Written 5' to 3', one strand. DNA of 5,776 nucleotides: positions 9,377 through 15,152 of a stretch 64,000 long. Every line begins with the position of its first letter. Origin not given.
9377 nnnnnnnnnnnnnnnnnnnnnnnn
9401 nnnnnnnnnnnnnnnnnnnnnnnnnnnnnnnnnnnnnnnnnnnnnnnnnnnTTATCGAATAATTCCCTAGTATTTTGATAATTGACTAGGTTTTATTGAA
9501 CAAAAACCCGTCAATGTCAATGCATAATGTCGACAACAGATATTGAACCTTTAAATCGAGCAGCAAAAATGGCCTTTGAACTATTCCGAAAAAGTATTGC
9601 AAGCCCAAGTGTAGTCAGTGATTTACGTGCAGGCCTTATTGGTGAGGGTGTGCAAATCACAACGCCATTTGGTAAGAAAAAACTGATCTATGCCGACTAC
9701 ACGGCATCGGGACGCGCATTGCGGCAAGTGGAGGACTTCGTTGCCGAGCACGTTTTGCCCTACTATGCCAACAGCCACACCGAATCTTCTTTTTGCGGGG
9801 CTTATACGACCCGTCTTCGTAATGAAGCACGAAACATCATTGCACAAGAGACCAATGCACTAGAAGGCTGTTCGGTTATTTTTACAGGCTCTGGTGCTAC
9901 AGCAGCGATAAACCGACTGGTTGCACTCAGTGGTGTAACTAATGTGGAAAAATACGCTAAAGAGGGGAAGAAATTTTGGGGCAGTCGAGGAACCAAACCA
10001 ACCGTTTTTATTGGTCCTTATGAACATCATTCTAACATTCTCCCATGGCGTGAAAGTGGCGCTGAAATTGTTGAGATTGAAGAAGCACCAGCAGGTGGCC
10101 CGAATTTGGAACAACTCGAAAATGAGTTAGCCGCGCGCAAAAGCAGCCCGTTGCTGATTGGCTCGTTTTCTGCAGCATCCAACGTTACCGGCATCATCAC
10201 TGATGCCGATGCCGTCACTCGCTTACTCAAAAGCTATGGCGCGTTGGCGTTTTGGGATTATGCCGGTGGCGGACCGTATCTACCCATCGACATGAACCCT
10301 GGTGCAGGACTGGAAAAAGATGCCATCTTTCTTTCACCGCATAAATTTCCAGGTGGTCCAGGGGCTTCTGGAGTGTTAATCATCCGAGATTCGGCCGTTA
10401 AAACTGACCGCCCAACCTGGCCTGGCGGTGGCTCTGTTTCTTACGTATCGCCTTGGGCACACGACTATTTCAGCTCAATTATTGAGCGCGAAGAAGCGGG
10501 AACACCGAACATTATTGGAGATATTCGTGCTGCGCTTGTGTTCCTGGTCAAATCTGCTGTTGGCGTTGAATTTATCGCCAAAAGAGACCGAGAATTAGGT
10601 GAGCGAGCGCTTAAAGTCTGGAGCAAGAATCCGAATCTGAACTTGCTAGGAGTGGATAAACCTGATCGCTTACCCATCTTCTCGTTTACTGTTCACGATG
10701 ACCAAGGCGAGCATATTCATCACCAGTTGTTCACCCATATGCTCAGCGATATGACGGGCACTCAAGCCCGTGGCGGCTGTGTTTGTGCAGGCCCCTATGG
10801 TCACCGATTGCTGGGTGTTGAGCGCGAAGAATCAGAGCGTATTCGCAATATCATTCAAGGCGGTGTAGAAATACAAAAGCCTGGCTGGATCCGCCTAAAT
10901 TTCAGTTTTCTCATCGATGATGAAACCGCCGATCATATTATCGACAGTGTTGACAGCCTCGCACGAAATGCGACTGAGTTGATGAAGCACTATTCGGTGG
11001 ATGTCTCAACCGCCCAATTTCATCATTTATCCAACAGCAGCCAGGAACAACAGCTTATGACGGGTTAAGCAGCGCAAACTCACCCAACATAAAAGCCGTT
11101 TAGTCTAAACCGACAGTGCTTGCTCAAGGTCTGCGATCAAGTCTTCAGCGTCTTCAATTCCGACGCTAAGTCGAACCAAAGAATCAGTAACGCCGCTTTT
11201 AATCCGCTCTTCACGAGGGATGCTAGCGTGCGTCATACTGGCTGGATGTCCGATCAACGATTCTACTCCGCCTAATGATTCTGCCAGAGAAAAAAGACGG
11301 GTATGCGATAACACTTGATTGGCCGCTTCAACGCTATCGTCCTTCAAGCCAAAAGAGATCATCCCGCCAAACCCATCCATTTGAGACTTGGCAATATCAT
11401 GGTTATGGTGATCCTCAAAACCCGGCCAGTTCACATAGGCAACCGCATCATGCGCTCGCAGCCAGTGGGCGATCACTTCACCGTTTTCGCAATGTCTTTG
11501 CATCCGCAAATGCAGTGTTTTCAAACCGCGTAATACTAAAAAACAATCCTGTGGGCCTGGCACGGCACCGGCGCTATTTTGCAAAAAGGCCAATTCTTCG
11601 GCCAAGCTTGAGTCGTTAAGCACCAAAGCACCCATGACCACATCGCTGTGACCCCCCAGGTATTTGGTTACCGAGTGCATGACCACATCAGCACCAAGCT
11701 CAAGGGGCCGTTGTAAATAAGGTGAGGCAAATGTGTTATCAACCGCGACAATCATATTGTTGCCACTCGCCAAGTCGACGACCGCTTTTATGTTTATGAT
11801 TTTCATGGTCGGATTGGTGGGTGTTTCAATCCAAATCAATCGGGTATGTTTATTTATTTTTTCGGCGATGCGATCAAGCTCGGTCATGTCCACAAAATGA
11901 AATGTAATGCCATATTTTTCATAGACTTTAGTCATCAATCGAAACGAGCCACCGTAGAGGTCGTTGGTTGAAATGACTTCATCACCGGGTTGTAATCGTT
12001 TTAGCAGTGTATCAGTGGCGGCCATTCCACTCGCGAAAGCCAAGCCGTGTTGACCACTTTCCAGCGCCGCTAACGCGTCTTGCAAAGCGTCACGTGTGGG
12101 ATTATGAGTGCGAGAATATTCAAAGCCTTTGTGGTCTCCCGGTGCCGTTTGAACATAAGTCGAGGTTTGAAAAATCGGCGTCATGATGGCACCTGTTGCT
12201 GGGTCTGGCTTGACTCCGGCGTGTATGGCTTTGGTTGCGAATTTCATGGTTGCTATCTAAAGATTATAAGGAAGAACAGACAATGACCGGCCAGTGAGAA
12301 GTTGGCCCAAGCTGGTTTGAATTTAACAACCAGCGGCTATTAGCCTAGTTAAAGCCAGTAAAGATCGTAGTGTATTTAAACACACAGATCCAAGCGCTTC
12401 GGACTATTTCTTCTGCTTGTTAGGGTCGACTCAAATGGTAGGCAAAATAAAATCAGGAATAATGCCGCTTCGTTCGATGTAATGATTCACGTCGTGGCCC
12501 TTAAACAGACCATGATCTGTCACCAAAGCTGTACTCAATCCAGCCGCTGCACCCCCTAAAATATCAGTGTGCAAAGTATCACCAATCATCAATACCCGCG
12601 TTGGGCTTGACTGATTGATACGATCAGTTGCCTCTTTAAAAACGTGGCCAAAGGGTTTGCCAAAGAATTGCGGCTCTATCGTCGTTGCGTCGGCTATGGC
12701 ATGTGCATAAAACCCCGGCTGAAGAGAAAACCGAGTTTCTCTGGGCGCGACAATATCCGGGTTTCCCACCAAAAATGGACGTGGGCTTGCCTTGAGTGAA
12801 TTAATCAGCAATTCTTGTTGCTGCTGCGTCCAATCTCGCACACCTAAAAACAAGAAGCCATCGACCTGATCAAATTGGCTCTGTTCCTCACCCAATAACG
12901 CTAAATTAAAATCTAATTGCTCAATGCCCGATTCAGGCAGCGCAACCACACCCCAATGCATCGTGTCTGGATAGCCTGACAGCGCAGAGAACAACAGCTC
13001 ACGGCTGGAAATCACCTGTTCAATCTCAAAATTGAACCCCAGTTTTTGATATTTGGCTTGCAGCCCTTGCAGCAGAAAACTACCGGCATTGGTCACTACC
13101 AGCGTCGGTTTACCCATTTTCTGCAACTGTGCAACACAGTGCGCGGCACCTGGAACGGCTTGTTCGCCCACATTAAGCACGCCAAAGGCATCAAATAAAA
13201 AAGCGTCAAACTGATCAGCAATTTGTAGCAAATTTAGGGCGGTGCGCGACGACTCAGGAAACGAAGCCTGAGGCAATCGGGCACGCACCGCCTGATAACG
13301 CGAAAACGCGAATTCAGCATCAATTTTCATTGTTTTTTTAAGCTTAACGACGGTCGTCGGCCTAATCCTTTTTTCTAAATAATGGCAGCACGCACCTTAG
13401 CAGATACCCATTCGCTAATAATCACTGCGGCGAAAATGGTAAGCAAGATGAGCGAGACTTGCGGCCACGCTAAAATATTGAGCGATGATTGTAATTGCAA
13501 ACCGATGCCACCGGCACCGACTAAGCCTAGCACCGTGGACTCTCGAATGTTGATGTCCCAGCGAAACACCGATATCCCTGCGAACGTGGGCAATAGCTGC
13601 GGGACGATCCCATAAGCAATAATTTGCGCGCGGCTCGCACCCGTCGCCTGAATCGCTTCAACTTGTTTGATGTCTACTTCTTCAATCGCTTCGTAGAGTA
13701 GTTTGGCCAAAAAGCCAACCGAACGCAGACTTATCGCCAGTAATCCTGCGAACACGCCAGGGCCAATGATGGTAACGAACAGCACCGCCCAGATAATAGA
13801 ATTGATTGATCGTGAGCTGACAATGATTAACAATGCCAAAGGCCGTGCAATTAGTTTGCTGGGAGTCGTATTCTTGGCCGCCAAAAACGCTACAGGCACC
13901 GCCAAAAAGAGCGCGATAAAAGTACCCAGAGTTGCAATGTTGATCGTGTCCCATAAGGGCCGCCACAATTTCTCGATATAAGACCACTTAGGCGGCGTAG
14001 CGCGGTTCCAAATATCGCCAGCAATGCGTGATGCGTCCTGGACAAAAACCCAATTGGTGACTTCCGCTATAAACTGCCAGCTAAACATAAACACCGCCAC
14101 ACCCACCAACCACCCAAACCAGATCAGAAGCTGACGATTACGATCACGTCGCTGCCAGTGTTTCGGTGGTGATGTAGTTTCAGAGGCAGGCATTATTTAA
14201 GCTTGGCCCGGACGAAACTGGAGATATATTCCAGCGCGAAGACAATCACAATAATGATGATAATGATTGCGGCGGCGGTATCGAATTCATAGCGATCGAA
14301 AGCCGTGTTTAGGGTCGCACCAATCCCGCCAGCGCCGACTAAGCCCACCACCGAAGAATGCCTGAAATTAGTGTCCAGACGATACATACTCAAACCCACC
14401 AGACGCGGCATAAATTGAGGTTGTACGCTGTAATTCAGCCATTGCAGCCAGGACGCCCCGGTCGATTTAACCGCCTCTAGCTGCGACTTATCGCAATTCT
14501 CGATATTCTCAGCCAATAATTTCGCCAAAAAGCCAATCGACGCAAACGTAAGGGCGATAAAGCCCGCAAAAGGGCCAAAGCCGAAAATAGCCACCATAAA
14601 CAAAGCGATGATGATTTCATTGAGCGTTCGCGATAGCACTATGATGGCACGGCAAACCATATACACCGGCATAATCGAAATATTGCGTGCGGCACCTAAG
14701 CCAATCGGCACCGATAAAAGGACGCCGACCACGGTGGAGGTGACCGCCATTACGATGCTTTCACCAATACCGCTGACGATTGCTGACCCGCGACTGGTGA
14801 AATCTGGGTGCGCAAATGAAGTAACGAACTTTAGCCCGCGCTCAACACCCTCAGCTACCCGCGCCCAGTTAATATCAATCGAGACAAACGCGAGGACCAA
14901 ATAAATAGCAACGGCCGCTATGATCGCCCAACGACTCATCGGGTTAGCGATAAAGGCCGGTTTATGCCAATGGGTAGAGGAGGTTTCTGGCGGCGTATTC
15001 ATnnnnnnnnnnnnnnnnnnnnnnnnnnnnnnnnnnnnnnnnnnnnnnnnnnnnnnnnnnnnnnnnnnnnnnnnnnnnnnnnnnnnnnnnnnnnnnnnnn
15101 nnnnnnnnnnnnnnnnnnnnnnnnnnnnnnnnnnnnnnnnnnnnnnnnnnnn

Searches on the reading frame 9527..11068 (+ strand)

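Call 37: search_protein_families(library=pfam, max_evalue=0.00001, proteins=[window:9527-11068:+])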
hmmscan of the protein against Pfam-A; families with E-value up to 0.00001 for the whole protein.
window:9527-11068:+ (513 aa): 1 family
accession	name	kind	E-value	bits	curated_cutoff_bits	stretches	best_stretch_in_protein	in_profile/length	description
PF00266.25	Aminotran_5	-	1.8e-38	132.9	21.5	1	54-427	1-348/371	Aminotransferase class-V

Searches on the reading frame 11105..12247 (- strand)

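Call 37: search_protein_families(library=pfam, max_evalue=0.00001, proteins=[window:11105-12247:-])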
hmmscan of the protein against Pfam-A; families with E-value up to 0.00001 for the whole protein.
window:11105-12247:- (380 aa): 3 families
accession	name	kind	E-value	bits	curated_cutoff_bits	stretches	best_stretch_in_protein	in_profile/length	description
PF01053.26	Cys_Met_Meta_PP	-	3e-154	513.6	27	1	4-378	1-380/381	Cys/Met metabolism PLP-dependent enzyme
PF06838.17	Met_gamma_lyase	-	3.9e-06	26.1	24.2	1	105-203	121-231/405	Methionine gamma-lyase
PF00155.27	Aminotran_1_2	-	8.4e-06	25.6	19.7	0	52-175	44-190/361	Aminotransferase class I and II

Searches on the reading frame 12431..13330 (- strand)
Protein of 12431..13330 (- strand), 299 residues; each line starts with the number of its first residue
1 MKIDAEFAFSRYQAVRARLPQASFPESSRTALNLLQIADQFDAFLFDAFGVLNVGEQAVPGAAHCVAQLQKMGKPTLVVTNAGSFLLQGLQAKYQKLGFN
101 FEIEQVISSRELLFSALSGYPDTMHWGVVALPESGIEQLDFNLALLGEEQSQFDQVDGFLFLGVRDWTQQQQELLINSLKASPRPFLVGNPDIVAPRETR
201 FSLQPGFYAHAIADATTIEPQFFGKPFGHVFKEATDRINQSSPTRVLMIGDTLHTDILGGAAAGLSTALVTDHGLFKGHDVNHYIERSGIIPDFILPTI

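Call 38: search_protein_families(library=pfam, max_evalue=0.00001, proteins=[window:12431-13330:-])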
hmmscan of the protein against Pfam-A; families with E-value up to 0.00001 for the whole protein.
window:12431-13330:- (299 aa): 3 families
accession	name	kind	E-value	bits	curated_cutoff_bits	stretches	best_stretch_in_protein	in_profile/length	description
PF13344.12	Hydrolase_6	-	2.2e-16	60.2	27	1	44-120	1-77/101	Haloacid dehalogenase-like hydrolase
PF13242.12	Hydrolase_like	-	2.8e-13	50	22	1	223-288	2-65/75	HAD-hyrolase-like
PF00702.32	Hydrolase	-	6.9e-12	46.6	26.4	1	205-264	135-191/191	haloacid dehalogenase-like hydrolase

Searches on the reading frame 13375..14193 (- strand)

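Call 38: search_protein_families(library=pfam, max_evalue=0.00001, proteins=[window:13375-14193:-])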
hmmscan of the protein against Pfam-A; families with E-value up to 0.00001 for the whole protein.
window:13375-14193:- (272 aa): 1 family
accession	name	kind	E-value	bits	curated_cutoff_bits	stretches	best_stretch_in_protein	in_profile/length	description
PF00528.27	BPD_transp_1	-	1.3e-14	54.8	26.4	1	99-258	2-169/184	Binding-protein-dependent transport system inner membrane component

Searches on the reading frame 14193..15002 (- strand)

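Call 38: search_protein_families(library=pfam, max_evalue=0.00001, proteins=[window:14193-15002:-])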
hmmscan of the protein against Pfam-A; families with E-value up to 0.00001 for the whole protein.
window:14193-15002:- (269 aa): 1 family
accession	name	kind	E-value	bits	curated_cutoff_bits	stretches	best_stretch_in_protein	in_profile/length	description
PF00528.27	BPD_transp_1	-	1.2e-14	54.9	26.4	1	98-261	2-175/184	Binding-protein-dependent transport system inner membrane component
